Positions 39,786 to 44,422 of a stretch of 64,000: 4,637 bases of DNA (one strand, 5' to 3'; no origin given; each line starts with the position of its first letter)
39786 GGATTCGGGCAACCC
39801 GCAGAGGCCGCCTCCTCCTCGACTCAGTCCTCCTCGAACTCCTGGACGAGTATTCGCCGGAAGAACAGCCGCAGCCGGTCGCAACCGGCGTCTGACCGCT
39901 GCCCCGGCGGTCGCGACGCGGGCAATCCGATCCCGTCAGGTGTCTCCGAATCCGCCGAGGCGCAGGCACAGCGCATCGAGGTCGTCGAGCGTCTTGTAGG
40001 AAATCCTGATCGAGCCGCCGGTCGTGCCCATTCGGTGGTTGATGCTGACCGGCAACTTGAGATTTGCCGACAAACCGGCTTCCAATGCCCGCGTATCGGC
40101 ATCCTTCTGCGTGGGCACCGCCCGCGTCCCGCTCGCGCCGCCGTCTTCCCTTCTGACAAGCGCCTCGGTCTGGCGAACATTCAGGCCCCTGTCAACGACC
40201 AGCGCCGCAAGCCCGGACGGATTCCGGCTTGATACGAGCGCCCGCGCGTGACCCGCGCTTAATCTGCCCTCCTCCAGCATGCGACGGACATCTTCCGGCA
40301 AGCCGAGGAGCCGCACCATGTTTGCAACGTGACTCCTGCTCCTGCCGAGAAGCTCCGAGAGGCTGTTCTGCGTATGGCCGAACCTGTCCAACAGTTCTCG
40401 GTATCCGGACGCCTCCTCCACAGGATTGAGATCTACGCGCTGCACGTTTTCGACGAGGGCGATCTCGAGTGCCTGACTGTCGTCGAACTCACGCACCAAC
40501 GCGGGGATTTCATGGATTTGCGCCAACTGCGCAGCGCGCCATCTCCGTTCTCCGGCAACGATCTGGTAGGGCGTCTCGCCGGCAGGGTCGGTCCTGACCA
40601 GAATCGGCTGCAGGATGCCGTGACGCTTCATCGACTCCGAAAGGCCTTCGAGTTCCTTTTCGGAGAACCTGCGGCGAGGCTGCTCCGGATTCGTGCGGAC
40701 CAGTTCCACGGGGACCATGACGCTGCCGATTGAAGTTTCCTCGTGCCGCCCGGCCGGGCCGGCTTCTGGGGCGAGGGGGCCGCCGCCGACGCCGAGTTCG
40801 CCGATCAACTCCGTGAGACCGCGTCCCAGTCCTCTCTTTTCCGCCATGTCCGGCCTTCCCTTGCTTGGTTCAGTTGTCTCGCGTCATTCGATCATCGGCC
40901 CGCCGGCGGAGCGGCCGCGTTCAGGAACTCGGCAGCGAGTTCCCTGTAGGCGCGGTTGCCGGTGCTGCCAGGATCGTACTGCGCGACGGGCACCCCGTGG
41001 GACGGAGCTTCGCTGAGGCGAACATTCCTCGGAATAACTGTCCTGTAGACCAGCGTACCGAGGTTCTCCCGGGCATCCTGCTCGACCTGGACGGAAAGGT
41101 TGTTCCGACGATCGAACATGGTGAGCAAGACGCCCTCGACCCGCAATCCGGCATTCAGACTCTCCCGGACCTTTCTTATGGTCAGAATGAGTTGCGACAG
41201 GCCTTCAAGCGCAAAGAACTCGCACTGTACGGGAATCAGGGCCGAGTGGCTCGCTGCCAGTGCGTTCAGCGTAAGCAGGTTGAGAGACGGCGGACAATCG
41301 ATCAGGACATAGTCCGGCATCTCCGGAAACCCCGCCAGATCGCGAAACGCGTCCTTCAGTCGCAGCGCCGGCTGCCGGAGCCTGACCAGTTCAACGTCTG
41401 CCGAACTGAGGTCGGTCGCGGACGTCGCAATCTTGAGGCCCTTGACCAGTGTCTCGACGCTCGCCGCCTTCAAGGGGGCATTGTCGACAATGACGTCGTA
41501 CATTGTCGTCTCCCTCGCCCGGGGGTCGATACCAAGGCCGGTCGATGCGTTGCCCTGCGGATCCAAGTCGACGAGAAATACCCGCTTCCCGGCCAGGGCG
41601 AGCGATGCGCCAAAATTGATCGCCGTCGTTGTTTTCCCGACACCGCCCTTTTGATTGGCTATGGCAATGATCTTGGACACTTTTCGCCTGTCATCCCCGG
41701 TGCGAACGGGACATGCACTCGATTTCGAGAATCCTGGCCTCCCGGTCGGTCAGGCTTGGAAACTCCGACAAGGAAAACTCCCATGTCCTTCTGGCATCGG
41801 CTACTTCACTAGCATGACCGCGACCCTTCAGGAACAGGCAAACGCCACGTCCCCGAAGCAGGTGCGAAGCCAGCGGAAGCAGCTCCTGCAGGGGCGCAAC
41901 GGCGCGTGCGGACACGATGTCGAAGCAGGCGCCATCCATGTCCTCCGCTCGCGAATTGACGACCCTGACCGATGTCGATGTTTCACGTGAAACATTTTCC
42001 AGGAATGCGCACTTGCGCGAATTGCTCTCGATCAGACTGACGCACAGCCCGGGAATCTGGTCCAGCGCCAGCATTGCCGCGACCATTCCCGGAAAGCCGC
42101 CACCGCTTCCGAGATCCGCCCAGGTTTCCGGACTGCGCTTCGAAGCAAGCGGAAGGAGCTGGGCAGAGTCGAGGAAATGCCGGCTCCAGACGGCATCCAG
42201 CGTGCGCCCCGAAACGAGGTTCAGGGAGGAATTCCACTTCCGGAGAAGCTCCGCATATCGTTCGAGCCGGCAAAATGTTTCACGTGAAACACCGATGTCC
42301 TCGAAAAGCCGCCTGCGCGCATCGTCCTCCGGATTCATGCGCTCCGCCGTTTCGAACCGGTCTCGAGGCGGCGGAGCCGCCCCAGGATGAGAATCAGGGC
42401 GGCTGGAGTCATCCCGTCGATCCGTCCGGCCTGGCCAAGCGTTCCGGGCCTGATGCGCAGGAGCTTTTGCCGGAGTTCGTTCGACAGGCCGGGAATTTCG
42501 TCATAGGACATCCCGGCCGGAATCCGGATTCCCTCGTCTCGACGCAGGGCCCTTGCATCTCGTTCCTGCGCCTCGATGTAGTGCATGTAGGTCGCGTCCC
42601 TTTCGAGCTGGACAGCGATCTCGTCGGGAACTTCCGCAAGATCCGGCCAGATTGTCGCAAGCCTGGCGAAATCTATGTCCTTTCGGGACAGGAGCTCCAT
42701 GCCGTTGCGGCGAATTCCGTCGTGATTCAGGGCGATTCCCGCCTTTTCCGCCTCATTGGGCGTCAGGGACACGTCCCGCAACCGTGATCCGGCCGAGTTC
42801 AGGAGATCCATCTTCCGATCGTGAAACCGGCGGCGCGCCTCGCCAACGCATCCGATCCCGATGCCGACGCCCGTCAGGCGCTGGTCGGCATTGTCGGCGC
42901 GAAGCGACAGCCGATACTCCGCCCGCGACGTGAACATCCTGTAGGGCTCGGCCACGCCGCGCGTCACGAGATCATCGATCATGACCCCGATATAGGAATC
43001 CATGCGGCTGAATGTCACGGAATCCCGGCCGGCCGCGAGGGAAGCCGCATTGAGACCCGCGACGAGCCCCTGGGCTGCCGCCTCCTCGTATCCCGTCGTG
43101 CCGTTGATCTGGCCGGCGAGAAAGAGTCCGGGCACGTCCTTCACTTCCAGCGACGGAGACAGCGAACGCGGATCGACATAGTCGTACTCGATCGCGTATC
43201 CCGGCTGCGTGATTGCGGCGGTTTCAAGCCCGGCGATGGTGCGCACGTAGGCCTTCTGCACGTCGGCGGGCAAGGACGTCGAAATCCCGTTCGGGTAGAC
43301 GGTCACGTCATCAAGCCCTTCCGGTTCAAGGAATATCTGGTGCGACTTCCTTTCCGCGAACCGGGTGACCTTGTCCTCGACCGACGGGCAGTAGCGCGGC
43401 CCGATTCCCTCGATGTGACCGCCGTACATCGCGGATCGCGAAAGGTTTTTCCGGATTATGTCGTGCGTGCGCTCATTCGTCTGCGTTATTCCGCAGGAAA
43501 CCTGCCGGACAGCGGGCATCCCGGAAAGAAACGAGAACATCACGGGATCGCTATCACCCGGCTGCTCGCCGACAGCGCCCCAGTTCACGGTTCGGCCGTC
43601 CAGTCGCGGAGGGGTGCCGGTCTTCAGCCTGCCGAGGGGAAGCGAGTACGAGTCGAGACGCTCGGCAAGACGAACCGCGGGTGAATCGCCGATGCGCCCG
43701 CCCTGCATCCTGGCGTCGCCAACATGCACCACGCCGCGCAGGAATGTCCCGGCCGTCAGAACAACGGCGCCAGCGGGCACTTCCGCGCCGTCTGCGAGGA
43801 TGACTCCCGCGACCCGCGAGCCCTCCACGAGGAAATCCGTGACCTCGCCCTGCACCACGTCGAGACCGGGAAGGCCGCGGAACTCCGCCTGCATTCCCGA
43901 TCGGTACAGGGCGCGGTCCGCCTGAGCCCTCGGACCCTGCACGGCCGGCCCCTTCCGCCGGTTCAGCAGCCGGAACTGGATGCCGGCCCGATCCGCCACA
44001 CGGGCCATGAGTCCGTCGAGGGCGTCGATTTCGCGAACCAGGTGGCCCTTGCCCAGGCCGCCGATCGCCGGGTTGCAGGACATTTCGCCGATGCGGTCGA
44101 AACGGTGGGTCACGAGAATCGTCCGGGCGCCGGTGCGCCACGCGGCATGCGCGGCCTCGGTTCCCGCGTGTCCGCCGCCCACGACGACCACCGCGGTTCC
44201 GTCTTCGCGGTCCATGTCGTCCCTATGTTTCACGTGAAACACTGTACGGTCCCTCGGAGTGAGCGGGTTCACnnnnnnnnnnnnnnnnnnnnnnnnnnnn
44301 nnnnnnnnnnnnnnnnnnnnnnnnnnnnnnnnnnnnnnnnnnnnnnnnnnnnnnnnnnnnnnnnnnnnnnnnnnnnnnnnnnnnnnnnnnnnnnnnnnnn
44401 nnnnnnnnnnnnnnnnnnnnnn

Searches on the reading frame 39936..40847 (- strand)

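Call 52: search_protein_families(library=ncbifam, proteins=[window:39936-40847:-], max_evalue=0.00001)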
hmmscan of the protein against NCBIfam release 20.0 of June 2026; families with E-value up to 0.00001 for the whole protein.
window:39936-40847:- (303 aa): 6 families
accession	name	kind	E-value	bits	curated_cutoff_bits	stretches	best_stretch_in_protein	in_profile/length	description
TIGR04285.1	nucleoid_noc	exception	1.3e-62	211.5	315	1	44-241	4-196/255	nucleoid occlusion protein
TIGR00180.1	parB_part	domain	8.4e-56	188.7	58.45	1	42-209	5-174/186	ParB/RepB/Spo0J family partition protein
TIGR03734.1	PRTRC_parB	hypoth_equivalog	4e-34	118.1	278.6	1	55-208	6-161/555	PRTRC system ParB family protein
TIGR03454.1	partition_RepB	equivalog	1.1e-18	67.7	201.5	1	53-181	73-201/325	plasmid partitioning protein RepB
NF010406.0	PRK13832.1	subfamily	5.3e-14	51.7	640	1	50-181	12-142/578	plasmid partitioning protein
NF010440.0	PRK13866.1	equivalog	5.9e-11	42.1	522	1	65-151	89-174/336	plasmid partitioning protein RepB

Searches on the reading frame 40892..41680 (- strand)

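Call 52: search_protein_families(library=ncbifam, proteins=[window:40892-41680:-], max_evalue=0.00001)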
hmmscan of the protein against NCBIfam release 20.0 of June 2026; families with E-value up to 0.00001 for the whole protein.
window:40892-41680:- (262 aa): 19 families
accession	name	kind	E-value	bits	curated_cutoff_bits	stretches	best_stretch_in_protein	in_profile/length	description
NF041546.1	ParA_partition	equivalog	2.4e-30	105.6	180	2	4-55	1-52/203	ParA family partition ATPase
TIGR03453.1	partition_RepA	equivalog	4.1e-26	91.7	348.45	1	3-172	105-285/387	plasmid partitioning protein RepA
TIGR01969.1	minD_arch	subfamily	1.6e-25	89.8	201.75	1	4-254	2-232/251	cell division ATPase MinD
NF010443.0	PRK13869.1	subfamily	3.4e-19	68.9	446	1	3-171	122-301/405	plasmid-partitioning protein RepA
TIGR03371.1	cellulose_yhjQ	equivalog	6.2e-19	68.4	157.85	1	3-250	2-239/246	cellulose biosynthesis protein BcsQ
NF041283.1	PrgP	equivalog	3.1e-18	66.1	400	1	1-235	1-241/297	ParA superfamily DNA segregation protein PrgP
TIGR01968.1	minD_bact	equivalog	6.6e-18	65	212.9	1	3-251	2-235/261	septum site-determining protein MinD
NF010259.0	PRK13705.1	equivalog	1.2e-11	44.2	725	1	3-216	107-332/388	plasmid-partitioning protein SopA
TIGR01287.1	nifH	equivalog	7.1e-10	38.7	394.35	0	10-69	7-64/275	nitrogenase iron protein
TIGR01007.1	eps_fam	subfamily_domain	1e-08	34.9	108.05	1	3-140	18-145/204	polysaccharide biosynthesis tyrosine autokinase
NF033200.1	F430_CfbC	exception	2e-08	33.9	402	0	5-72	3-67/260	Ni-sirohydrochlorin a,c-diamide reductive cyclase ATP-dependent reductase subunit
NF047398.1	AAA_KGGVGR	domain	2.1e-08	34.7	90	1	3-40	3-40/190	KGGVGR-motif variant AAA ATPase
NF009701.0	PRK13230.1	subfamily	8.2e-07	28.3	350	1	10-81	8-76/291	nitrogenase reductase-like protein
NF041136.1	MrpORP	equivalog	1.4e-06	27.9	450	1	3-58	6-62/365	iron-sulfur cluster carrier protein MrpORP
NF008669.0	PRK11670.1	equivalog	1.7e-06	27.2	348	1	3-45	108-150/369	iron-sulfur cluster carrier protein ApbC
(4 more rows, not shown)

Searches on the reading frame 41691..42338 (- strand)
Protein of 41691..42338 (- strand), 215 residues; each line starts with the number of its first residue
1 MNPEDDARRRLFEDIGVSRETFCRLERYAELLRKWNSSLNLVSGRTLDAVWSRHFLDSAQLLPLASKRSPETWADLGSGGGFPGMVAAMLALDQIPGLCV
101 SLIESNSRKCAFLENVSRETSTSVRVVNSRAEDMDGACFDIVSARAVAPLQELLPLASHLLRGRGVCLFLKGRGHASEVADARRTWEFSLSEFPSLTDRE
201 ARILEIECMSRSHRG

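Call 52: search_protein_families(library=ncbifam, proteins=[window:41691-42338:-], max_evalue=0.00001)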
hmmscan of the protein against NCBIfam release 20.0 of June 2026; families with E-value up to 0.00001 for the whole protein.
window:41691-42338:- (215 aa): 1 family
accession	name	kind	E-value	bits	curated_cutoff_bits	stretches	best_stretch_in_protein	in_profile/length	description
TIGR00138.1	rsmG_gidB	equivalog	2.3e-38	131.7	99.5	1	25-192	1-165/183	16S rRNA (guanine(527)-N(7))-methyltransferase RsmG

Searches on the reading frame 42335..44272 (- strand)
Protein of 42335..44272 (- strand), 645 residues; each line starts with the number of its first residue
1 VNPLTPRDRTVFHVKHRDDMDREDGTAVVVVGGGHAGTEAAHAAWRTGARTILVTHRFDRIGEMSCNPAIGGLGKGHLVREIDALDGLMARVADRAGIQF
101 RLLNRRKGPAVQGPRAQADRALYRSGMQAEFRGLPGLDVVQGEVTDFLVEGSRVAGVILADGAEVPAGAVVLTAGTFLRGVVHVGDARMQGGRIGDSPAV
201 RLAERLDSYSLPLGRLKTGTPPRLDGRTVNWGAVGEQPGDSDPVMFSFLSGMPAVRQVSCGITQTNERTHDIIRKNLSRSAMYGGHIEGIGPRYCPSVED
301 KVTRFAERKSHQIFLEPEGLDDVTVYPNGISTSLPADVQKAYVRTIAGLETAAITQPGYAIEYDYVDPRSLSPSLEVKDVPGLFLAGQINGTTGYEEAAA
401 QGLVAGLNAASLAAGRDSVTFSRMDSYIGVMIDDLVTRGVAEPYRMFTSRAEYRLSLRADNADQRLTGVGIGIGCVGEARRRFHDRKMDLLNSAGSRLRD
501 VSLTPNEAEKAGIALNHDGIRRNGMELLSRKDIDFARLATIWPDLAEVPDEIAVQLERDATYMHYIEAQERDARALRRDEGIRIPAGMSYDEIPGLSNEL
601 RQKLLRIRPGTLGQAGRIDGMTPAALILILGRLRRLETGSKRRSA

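Call 52: search_protein_families(library=ncbifam, proteins=[window:42335-44272:-], max_evalue=0.00001)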
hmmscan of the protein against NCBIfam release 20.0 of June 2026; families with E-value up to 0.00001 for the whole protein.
window:42335-44272:- (645 aa): 3 families
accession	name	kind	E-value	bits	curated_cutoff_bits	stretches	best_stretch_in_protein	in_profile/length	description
TIGR00136.1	mnmG_gidA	equivalog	4.9e-233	775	524.85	1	27-632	2-611/616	tRNA uridine-5-carboxymethylaminomethyl(34) synthesis enzyme MnmG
NF003739.0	PRK05335.1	equivalog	5.2e-20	71.6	262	1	329-433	280-384/441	methylenetetrahydrofolate--tRNA-(uracil(54)-C(5))-methyltransferase (FADH(2)-oxidizing) TrmFO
TIGR00137.1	gid_trmFO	equivalog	1.2e-18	67.1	428.65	1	329-438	277-386/433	FADH(2)-oxidizing methylenetetrahydrofolate--tRNA-(uracil(54)-C(5))-methyltransferase TrmFO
